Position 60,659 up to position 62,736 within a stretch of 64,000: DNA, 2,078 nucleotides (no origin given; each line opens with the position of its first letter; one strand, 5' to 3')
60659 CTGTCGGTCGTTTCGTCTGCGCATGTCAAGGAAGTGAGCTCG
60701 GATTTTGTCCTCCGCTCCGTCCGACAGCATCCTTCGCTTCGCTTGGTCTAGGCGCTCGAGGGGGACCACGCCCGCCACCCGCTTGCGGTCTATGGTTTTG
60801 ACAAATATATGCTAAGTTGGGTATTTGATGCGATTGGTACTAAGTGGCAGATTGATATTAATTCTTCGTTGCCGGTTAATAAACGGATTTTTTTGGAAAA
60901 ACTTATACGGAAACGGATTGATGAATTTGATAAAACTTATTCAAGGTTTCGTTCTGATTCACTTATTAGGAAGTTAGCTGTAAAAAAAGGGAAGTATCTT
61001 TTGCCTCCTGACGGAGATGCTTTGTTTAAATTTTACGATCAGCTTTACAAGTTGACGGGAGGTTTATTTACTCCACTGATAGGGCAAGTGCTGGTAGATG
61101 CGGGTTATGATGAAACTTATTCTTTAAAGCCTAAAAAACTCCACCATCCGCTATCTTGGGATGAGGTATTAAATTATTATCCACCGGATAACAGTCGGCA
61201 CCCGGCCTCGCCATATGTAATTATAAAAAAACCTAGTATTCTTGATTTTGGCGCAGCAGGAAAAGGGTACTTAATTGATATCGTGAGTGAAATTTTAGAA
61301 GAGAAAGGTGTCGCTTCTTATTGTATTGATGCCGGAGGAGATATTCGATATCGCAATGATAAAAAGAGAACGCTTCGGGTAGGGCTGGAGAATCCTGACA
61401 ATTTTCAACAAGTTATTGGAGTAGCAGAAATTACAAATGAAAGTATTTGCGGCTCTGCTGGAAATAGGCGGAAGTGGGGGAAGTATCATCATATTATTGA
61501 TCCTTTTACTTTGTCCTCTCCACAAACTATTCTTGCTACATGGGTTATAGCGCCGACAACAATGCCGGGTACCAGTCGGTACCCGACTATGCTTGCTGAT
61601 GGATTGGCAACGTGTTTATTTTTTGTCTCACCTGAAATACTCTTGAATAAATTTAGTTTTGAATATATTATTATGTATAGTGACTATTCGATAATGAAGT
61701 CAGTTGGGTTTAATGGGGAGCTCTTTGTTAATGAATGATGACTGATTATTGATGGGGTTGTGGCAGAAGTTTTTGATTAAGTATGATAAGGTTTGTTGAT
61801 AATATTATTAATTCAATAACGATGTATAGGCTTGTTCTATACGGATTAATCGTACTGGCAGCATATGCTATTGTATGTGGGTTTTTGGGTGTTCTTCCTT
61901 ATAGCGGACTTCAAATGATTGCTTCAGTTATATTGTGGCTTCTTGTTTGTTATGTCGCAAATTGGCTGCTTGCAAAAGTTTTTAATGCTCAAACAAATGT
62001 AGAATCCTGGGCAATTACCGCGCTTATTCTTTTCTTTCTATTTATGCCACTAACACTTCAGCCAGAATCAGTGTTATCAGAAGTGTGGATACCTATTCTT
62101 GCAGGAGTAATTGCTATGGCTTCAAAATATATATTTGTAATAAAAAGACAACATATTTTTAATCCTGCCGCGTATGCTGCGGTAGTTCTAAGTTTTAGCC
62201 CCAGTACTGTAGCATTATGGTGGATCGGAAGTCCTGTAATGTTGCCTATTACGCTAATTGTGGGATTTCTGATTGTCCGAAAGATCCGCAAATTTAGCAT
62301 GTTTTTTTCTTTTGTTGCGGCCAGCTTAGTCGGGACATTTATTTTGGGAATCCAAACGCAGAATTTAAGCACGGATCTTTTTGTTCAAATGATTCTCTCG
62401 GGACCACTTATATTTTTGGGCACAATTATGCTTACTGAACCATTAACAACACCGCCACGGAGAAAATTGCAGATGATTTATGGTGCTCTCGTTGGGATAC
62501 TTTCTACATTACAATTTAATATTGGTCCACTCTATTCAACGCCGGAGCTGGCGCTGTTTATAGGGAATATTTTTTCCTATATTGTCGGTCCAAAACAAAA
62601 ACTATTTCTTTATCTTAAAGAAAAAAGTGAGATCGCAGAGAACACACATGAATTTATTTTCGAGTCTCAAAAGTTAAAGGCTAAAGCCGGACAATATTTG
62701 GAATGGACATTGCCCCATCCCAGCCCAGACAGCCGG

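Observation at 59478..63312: FMN-binding protein, ApbE flavin transferase and membrane FNR-like oxidoreductase in a row: candidate flavin-based extracytoplasmic electron-transfer module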

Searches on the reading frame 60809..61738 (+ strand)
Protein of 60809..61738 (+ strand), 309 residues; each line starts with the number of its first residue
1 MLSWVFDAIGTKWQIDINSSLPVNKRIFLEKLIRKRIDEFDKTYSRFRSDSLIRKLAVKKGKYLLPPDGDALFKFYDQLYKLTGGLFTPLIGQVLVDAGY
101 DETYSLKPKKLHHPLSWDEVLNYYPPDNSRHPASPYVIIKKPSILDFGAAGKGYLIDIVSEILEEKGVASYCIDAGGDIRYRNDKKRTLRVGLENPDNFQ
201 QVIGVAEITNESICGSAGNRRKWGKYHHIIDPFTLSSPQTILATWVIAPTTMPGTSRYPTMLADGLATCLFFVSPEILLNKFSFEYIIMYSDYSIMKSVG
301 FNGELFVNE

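Call 3: search_protein_families(library=pfam, proteins=[window:60809-61738:+], max_evalue=0.01)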
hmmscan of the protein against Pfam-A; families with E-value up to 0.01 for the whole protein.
window:60809-61738:+ (309 aa): 1 family
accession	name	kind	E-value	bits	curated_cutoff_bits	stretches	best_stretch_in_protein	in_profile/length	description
PF02424.20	ApbE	-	9.4e-38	130.7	25.6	1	10-276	2-249/266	ApbE family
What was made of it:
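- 60809..61738 (+): Gene 2: ApbE-family FAD:protein FMN transferase, 309 aa, with no signal peptide or lipobox. PF02424 E=9.4e-38 (call 3).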

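Call 8: search_protein_families(library=ncbifam, proteins=[window:60809-61735:+], max_evalue=1)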
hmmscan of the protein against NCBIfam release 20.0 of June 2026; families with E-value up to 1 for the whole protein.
window:60809-61735:+ (309 aa): 2 families
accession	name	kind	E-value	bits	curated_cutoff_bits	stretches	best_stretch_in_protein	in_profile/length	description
NF007774.0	PRK10461.1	equivalog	1.2e-10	40.8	498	2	145-252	181-296/351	FAD:protein FMN transferase ApbE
NF003324.0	PRK04334.1-4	equivalog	0.27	11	275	1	161-218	92-150/238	hypothetical protein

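Call 52: search_solved_structures(query=window:60809-61735:+, max_evalue=0.001, show_alignments=2)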
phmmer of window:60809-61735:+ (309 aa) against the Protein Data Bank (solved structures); distinct sequences matched with E-value up to 0.001: 13.
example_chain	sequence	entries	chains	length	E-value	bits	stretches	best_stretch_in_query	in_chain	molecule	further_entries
4xgw_A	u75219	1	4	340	6.9e-09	38.6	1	144-254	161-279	FAD:protein FMN transferase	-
3pnd_A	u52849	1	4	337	1.7e-08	37.3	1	145-254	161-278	Thiamine biosynthesis lipoprotein ApbE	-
2o18_A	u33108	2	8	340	2.5e-08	36.8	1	144-254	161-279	Thiamine biosynthesis lipoprotein apbE | FAD:protein FMN transferase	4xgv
4xgx_A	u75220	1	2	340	1.1e-07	34.7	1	144-254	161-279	FAD:protein FMN transferase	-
1vrm_A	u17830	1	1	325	1.4e-07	34.3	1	8-249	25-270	hypothetical protein TM1553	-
6nxi_A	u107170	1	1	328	3.5e-07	33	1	145-274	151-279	FAD:protein FMN transferase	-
4xdt_A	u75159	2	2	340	3.8e-07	32.9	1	9-251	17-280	FAD:protein FMN transferase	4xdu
5mgy_H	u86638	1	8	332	1.6e-06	30.8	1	145-277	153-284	FAD:protein FMN transferase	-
7esa_A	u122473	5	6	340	1.7e-06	30.7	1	135-235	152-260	FAD:protein FMN transferase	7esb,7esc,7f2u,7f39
4ifu_A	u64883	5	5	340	2.4e-06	30.3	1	9-251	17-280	FAD:protein FMN transferase | Thiamine biosynthesis lipoprotein ApbE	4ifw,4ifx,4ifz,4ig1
7mgt_A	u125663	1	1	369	3.2e-06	29.8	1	9-251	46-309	FAD:protein FMN transferase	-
4xdr_A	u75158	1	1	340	3.3e-06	29.8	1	9-250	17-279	FAD:protein FMN transferase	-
6nxj_A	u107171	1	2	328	8.1e-06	28.5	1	145-274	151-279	FAD:protein FMN transferase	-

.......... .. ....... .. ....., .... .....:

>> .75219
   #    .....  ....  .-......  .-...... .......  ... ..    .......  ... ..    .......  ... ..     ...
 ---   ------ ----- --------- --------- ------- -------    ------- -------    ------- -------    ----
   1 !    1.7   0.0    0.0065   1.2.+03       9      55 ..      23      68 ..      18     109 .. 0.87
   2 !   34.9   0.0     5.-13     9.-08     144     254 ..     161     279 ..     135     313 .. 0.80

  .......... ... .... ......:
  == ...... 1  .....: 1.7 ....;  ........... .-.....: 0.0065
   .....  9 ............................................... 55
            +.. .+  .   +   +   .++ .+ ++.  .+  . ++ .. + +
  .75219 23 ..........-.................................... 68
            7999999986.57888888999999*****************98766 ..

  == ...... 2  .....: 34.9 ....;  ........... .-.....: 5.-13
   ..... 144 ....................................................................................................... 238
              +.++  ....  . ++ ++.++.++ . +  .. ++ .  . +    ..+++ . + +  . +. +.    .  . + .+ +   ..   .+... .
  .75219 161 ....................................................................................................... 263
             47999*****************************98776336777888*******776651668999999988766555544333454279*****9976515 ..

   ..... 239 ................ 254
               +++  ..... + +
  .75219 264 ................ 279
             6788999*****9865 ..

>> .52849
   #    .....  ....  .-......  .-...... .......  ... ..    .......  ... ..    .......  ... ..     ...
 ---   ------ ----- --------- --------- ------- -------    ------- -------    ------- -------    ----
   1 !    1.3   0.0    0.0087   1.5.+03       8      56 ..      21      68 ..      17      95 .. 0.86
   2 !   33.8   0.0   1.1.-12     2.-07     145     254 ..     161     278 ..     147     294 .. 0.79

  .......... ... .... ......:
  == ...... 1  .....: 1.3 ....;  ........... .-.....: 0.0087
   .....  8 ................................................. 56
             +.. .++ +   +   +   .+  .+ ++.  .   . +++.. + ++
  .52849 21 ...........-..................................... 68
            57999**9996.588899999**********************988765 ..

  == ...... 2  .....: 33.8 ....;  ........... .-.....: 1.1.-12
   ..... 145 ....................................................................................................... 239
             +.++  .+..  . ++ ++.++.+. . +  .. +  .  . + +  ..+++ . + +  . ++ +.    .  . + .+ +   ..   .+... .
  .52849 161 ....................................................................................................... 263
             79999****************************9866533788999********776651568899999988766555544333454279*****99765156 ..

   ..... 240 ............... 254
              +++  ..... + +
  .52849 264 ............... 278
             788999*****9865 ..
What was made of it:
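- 60809..61738 (+): PDB ApbE/Ftp hits down to 6.9e-9 (call 52).
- On ApbE FAD:protein FMN transferase (PF02424): Solved ApbE/Ftp structures hit at 7e-9 to 8e-6 (call 52).
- Checked: It matches solved FAD:protein FMN transferases (call 52).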

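Call 58: list_cluster_members(proteins=[P0001, P0121, window:60809-61735:+, window:59478-59945:-])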
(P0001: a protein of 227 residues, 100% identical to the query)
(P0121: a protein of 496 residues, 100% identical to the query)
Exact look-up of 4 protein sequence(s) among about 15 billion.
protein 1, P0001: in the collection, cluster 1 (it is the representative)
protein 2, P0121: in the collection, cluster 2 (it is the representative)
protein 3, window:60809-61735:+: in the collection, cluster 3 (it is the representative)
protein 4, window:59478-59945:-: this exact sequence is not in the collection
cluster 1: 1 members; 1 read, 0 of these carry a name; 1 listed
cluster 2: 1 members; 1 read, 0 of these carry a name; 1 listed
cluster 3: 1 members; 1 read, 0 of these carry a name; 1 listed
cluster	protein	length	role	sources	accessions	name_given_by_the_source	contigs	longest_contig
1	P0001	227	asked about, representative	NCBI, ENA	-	-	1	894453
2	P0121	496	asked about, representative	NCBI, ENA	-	-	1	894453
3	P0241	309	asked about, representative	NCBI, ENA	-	-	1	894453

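Call 60: find_homologous_proteins(query=window:60809-61735:+, max_evalue=1e-10)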
Query window:60809-61735:+ (309 aa): 3239 proteins with E <= 1e-10 among 3992 candidates; the best 120 are listed.
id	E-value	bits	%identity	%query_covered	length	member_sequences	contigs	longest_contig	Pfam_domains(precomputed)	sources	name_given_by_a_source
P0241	2.9e-209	712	100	100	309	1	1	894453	PF02424.21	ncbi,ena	-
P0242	4.8e-123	428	64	100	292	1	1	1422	PF02424.21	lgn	-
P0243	4.0e-116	406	61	100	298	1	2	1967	PF02424.21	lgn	-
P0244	7.7e-115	402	61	100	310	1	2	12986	PF02424.21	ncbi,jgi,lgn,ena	-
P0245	2.1e-114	400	61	99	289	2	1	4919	PF02424.21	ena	-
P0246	4.6e-110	386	58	99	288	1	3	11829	PF02424.21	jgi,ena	jgi:thiamine biosynthesis lipoprotein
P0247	5.0e-109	382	60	100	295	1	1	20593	PF02424.21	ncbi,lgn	-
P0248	1.0e-108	381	59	100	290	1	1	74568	PF02424.21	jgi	jgi:thiamine biosynthesis lipoprotein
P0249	1.3e-108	381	59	99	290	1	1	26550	PF02424.21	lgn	-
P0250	2.4e-108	380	57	100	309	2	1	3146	PF02424.21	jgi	jgi:thiamine biosynthesis lipoprotein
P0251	4.0e-106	373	60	98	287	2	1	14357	PF02424.21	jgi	jgi:thiamine biosynthesis lipoprotein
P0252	3.6e-105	370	55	100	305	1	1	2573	PF02424.21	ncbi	-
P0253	4.7e-105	369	58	98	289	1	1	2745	PF02424.21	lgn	-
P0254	7.6e-102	359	55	99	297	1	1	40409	PF02424.21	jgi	jgi:thiamine biosynthesis lipoprotein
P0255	2.8e-101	357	54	98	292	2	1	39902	PF02424.21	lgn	-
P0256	8.7e-101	355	55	99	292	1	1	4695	PF02424.21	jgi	jgi:FAD:protein FMN transferase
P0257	9.3e-101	355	51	100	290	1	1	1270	PF02424.21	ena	-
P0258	1.0e-100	355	54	100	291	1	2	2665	PF02424.21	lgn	-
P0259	1.0e-100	355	53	99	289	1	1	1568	PF02424.21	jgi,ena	-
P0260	2.0e-100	354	55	100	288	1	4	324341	PF02424.21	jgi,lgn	jgi:thiamine biosynthesis lipoprotein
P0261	3.0e-100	354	54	99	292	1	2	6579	PF02424.21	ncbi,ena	-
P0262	3.4e-100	353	52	99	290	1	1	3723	PF02424.21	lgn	-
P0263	3.8e-100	353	54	98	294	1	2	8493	PF02424.21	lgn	-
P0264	5.1e-100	353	54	99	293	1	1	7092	PF02424.21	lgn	-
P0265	5.1e-100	353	55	98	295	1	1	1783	PF02424.21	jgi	jgi:FAD:protein FMN transferase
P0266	1.1e-99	352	55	97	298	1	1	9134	PF02424.21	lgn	-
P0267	2.4e-99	351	54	100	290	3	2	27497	PF02424.21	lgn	-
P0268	3.1e-99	350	57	99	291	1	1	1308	PF02424.21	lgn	-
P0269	3.7e-99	350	52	100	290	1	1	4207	PF02424.21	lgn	-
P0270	3.9e-99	350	53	99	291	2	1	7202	PF02424.21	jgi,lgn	-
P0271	5.1e-99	350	51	99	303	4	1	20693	PF02424.21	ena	-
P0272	5.6e-99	349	55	99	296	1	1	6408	PF02424.21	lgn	-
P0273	6.5e-99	349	56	100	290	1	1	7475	PF02424.21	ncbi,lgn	-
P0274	6.6e-99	349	56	98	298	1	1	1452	PF02424.21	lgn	-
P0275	7.5e-99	349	54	99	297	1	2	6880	PF02424.21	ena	-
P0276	8.8e-99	349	53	99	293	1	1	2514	PF02424.21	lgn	-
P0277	1.1e-98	348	52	99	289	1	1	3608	PF02424.21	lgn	-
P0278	1.8e-98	348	53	98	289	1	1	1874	PF02424.21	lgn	-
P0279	1.8e-98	348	53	98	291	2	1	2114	PF02424.21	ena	-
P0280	2.1e-98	348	54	100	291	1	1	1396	PF02424.21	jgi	jgi:thiamine biosynthesis lipoprotein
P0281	2.2e-98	347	55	97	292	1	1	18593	PF02424.21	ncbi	-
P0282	2.8e-98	347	54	100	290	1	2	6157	PF02424.21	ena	-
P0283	3.5e-98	347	53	97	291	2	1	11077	PF02424.21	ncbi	ncbi:MAG: FAD:protein FMN transferase [Nitrospira sp.]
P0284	3.6e-98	347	54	100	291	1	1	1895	PF02424.21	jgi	jgi:thiamine biosynthesis lipoprotein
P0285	3.7e-98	347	55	98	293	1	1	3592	PF02424.21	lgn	-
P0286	4.9e-98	346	55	97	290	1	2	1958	PF02424.21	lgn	-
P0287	5.3e-98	346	53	100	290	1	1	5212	PF02424.21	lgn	-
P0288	8.8e-98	345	54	99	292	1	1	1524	PF02424.21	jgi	-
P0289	8.9e-98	345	55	98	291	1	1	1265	PF02424.21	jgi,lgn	jgi:thiamine biosynthesis lipoprotein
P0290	1.3e-97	345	54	100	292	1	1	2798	PF02424.21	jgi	jgi:thiamine biosynthesis lipoprotein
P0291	1.4e-97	345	53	100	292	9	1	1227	PF02424.21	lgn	-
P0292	1.6e-97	345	53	100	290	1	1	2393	PF02424.21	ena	-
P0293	1.6e-97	345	54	97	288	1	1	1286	PF02424.21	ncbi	-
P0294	1.7e-97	345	54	97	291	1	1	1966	PF02424.21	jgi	jgi:thiamine biosynthesis lipoprotein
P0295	1.7e-97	345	53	100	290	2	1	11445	PF02424.21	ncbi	-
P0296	1.9e-97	344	52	100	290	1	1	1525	PF02424.21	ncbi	-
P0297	2.0e-97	344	53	100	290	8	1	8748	PF02424.21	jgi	jgi:thiamine biosynthesis lipoprotein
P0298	2.3e-97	344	53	98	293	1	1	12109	PF02424.21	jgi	jgi:thiamine biosynthesis lipoprotein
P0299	2.3e-97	344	52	100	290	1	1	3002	PF02424.21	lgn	-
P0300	2.3e-97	344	54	99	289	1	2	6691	PF02424.21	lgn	-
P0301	2.5e-97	344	52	98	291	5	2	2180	PF02424.21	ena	-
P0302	3.3e-97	344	54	97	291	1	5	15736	PF02424.21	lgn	-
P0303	3.9e-97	343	54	97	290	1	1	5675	PF02424.21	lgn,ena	-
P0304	4.0e-97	343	52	100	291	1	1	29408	PF02424.21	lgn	-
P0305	6.7e-97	343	53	100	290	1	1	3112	PF02424.21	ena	-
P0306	7.8e-97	342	52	99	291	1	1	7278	PF02424.21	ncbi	-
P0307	9.0e-97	342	55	98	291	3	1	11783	PF02424.21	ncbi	-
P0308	1.2e-96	342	56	99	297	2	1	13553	PF02424.21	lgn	-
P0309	1.4e-96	342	53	100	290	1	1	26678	PF02424.21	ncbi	-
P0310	1.7e-96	341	55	99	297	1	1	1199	PF02424.21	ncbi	-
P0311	1.9e-96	341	53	99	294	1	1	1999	PF02424.21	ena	-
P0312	1.9e-96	341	52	99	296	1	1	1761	PF02424.21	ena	-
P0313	2.1e-96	341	54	99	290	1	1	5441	PF02424.21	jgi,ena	-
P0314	2.2e-96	341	54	98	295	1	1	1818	PF02424.21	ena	-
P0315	2.4e-96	341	55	99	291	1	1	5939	PF02424.21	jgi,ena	-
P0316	2.4e-96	341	51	99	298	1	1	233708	PF02424.21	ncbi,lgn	-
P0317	2.7e-96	341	52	100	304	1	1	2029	PF02424.21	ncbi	-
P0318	2.8e-96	341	55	98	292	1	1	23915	PF02424.21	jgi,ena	-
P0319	3.6e-96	340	53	97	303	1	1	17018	PF02424.21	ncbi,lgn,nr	ncbi:MAG: FAD:protein FMN transferase [Candidatus Pacebacteria bacterium]|nr:FAD:protein FMN transfe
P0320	3.7e-96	340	53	97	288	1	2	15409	PF02424.21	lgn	-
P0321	3.7e-96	340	54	98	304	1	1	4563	PF02424.21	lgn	-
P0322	4.6e-96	340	52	100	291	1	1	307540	PF02424.21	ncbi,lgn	-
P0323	4.7e-96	340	53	99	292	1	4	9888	PF02424.21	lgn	-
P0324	4.9e-96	340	52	97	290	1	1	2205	PF02424.21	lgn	-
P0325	5.1e-96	340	52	98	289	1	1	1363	PF02424.21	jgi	jgi:FAD:protein FMN transferase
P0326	5.6e-96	340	52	100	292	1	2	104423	PF02424.21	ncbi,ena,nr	ncbi:MAG: thiamine biosynthesis lipoprotein [Parcubacteria group bacterium Gr01-1014_46]|nr:MAG: thi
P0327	6.1e-96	339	52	98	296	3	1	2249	PF02424.21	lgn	-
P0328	6.2e-96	339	53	99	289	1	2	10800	PF02424.21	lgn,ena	-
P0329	6.6e-96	339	53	99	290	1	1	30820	PF02424.21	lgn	-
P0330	6.8e-96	339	53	99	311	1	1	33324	PF02424.21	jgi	jgi:thiamine biosynthesis lipoprotein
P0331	8.0e-96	339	55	97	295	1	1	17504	PF02424.21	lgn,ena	-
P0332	8.8e-96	339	54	99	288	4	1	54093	PF02424.21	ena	-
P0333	9.5e-96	339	52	97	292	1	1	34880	PF02424.21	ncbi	ncbi:MAG: FAD:protein FMN transferase [Patescibacteria group bacterium]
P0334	9.5e-96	339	54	98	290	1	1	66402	PF02424.21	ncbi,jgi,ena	-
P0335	1.1e-95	339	53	99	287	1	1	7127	PF02424.21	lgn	-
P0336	1.2e-95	338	53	99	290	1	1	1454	PF02424.21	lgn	-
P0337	1.2e-95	338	54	98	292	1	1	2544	PF02424.21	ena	-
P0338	1.4e-95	338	52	98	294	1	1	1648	PF02424.21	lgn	-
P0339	1.8e-95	338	50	99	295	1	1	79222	PF02424.21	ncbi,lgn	-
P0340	1.9e-95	338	51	100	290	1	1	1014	PF02424.21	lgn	-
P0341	1.9e-95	338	53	100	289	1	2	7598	PF02424.21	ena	-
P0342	2.4e-95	337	55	98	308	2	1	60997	PF02424.21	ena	-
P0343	2.4e-95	337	51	98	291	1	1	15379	PF02424.21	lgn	-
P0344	2.5e-95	337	53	99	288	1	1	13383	PF02424.21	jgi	jgi:thiamine biosynthesis lipoprotein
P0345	2.5e-95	337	52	99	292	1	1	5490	PF02424.21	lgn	-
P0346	2.7e-95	337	54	97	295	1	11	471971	PF02424.21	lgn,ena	-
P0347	2.8e-95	337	54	97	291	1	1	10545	PF02424.21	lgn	-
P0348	2.8e-95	337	53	98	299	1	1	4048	PF02424.21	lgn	-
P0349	2.9e-95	337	52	98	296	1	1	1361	PF02424.21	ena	-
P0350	3.6e-95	337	51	100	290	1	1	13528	PF02424.21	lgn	-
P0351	3.9e-95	337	53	99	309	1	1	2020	PF02424.21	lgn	-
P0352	4.0e-95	337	54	98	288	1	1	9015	PF02424.21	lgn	-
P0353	4.2e-95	337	54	98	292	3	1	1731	PF02424.21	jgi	-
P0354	4.3e-95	337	54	98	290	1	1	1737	PF02424.21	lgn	-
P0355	4.3e-95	337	53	98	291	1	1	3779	PF02424.21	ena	-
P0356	5.0e-95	336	56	99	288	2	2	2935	PF02424.21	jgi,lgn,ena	-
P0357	6.1e-95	336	53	100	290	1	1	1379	PF02424.21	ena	-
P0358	6.2e-95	336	53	98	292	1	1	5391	PF02424.21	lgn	-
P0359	6.3e-95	336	53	98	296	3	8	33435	PF02424.21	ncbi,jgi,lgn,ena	-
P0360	6.3e-95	336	52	100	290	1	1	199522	PF02424.21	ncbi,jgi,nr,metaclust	ncbi:MAG: thiamine biosynthesis lipoprotein [Parcubacteria bacterium C7867-006]|nr:MAG: thiamine bio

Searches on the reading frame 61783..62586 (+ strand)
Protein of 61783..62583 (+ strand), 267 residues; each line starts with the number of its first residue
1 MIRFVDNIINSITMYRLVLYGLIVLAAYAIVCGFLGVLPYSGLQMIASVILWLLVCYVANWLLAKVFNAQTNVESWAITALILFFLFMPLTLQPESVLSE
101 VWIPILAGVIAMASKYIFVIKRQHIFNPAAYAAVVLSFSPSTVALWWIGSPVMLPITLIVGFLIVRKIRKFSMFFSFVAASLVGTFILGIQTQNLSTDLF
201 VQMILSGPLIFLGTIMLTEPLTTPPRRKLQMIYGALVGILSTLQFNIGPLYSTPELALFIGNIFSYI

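Call 48: search_solved_structures(query=window:61783-62583:+, max_evalue=1, show_alignments=3)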
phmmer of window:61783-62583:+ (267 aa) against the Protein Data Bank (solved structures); distinct sequences matched with E-value up to 1: 0.
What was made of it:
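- Tried and rejected: The single sequence found nothing (call 48).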

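Call 51: search_solved_structures(query=A3, max_evalue=1, show_alignments=3)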
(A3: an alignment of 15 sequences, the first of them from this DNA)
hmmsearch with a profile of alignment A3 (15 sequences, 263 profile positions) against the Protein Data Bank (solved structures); distinct sequences matched with E-value up to 1: 1.
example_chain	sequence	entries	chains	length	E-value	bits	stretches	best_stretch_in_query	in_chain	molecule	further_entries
8ahx_D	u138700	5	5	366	0.011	18.5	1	154-257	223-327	Ion-translocating oxidoreductase complex subunit D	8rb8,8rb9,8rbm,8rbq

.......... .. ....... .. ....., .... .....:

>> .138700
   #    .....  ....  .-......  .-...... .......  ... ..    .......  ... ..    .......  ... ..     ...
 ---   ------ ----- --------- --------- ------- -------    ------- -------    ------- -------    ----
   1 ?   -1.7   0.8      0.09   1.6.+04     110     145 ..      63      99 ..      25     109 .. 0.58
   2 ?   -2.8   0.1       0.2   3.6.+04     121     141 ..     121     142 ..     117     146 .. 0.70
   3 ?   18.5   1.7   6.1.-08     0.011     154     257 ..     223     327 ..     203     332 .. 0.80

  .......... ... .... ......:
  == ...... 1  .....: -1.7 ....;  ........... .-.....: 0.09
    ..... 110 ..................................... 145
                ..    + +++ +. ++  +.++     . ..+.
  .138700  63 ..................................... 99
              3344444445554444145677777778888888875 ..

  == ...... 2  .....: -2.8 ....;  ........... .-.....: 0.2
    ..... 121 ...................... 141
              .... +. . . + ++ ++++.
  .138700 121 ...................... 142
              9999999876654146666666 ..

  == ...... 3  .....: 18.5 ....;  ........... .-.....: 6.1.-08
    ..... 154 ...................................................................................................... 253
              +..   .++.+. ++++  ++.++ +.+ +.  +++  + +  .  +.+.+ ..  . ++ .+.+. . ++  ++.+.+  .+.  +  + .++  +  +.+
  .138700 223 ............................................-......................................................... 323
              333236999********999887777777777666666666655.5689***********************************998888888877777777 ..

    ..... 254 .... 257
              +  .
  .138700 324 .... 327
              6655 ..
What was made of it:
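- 61783..62586 (+): Gene 3, N-terminal part (about residues 1-268): polytopic RnfD/NqrB-like membrane domain lacking the flavinylated loop of RnfD/NqrB. About 80 residues of RnfD (143-222) have only about 13 counterparts here (call 51).
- The RnfD-like domain lacks the flavinylated loop (call 51). The RnfD flavinylation loop is missing (call 51).
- Tried and rejected: Only the 15-sequence profile reached RnfD, and weakly (call 51).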

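Call 72: search_protein_representatives(protein=window:61783-62583:+)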
Query: 267 residues. Proteins with E-value up to 0.001 (for the whole library): 1318; up to 1e-10: 728; up to 1e-30: 354. The best 150 are listed.
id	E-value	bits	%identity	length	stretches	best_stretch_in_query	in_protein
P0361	1.3e-68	248.1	50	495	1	2-267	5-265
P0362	4.7e-68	246.3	51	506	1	3-267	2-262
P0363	9.7e-66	238.7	48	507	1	3-267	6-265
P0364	1.5e-64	234.7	50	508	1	3-266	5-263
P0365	1.3e-63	231.7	49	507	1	2-266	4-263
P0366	1.9e-63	231.1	48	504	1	3-267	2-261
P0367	2.5e-63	230.7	49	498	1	2-267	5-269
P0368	8.6e-63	229.0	49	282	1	7-266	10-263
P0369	1.1e-62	228.6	48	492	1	1-267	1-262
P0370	9.7e-62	225.6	48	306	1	3-267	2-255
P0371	3.3e-61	223.8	51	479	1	4-267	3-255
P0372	3.3e-60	220.5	47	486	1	1-267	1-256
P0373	6.1e-60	219.7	48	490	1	1-267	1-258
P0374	2.9e-59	217.4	43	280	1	3-266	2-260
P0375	4.0e-59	217.0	47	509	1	2-266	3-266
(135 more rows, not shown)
